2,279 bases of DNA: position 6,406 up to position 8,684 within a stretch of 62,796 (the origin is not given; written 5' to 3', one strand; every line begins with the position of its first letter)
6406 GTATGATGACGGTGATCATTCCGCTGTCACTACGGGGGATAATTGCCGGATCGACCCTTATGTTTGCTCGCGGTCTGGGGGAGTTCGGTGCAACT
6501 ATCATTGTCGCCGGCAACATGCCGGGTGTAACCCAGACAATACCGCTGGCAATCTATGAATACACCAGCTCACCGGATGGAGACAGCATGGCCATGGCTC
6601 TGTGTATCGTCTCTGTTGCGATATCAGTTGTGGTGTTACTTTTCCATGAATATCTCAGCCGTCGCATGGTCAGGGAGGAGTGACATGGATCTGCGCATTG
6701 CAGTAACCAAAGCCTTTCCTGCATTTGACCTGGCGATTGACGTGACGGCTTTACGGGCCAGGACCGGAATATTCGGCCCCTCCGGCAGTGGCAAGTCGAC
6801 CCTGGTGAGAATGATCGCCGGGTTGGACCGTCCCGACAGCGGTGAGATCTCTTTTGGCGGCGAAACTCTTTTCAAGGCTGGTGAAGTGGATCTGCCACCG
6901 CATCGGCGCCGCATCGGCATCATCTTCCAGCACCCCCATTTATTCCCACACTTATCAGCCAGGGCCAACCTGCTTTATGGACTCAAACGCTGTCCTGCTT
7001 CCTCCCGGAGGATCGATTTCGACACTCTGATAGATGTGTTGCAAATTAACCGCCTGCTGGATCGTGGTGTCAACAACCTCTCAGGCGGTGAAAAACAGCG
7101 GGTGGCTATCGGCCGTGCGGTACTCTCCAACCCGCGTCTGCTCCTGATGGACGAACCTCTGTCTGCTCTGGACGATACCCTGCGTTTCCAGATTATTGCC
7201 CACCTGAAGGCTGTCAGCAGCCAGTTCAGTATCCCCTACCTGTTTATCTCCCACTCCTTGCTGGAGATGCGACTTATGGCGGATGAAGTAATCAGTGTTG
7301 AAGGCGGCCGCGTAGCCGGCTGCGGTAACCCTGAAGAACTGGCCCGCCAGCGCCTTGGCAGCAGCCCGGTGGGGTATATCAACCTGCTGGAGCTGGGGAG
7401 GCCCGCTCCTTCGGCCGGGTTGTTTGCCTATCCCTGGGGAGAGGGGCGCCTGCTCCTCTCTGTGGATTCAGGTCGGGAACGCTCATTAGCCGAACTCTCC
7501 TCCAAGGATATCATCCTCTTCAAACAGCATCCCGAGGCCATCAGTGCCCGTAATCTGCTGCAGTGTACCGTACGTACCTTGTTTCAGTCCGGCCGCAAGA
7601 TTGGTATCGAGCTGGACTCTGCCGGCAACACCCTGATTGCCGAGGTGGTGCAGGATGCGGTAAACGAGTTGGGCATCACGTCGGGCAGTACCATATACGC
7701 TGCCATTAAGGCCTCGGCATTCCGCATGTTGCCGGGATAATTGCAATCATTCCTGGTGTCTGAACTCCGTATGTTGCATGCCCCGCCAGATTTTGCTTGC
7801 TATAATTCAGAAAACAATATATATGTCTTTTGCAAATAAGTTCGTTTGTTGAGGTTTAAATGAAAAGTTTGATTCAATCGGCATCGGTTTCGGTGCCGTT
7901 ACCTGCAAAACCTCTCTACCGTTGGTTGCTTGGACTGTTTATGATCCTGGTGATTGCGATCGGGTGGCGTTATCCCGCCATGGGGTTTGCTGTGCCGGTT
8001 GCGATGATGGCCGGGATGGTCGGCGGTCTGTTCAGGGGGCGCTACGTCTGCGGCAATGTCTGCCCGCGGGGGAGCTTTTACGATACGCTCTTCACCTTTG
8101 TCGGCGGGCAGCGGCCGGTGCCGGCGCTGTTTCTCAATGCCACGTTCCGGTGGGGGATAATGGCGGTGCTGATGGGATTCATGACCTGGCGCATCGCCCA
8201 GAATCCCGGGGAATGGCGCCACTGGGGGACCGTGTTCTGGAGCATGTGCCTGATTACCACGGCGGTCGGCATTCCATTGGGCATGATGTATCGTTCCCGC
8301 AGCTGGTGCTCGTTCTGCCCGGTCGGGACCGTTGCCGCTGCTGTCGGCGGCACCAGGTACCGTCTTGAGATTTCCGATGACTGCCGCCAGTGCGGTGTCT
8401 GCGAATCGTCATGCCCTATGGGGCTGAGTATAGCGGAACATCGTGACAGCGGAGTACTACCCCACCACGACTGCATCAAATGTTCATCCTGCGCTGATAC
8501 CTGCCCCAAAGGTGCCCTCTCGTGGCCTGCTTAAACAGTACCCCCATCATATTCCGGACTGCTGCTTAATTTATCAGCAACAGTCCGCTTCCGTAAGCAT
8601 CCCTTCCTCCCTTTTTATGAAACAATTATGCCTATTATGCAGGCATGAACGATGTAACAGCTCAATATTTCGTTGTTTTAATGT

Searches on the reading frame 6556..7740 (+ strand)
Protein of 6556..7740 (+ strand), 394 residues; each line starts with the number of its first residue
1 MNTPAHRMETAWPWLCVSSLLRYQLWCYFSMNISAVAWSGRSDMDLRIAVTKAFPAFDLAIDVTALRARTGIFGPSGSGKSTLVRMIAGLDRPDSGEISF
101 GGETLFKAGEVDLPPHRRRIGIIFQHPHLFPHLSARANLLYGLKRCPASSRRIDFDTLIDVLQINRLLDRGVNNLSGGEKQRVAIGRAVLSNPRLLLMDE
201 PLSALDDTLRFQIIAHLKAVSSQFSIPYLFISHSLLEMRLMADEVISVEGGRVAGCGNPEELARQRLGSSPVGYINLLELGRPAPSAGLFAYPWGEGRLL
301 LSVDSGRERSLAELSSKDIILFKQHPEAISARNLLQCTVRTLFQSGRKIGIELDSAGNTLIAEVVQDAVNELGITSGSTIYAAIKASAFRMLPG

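Call 82: search_protein_families(library=pfam, proteins=[window:6556-7740:+], max_evalue=0.00001)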
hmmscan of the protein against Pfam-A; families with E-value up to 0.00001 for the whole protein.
window:6556-7740:+ (394 aa): 2 families
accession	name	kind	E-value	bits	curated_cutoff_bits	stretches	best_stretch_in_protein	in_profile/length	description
PF00005.33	ABC_tran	-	1.1e-31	110.6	25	1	69-202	13-136/137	ABC transporter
PF03459.23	TOBE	-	1.8e-06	28.5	22.3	1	330-388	2-61/64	TOBE domain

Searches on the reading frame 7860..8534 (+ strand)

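Call 82: search_protein_families(library=pfam, proteins=[window:7860-8534:+], max_evalue=0.00001)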
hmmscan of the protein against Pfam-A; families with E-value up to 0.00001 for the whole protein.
window:7860-8534:+ (224 aa): 5 families
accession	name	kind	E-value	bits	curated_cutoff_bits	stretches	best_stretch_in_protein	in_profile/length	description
PF12801.12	Fer4_5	-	1.5e-11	44.5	22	1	42-86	2-46/48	4Fe-4S binding domain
PF13187.11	Fer4_9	-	4.4e-08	33.5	27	1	174-219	1-51/52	4Fe-4S dicluster domain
PF00037.32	Fer4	-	5.4e-07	29.6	21.1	0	204-220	7-23/24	4Fe-4S binding domain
PF12838.12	Fer4_7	-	3.1e-06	28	27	0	175-219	2-52/52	4Fe-4S dicluster domain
PF13237.11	Fer4_10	-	5.7e-06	26.6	25.5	1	172-216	6-53/53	4Fe-4S dicluster domain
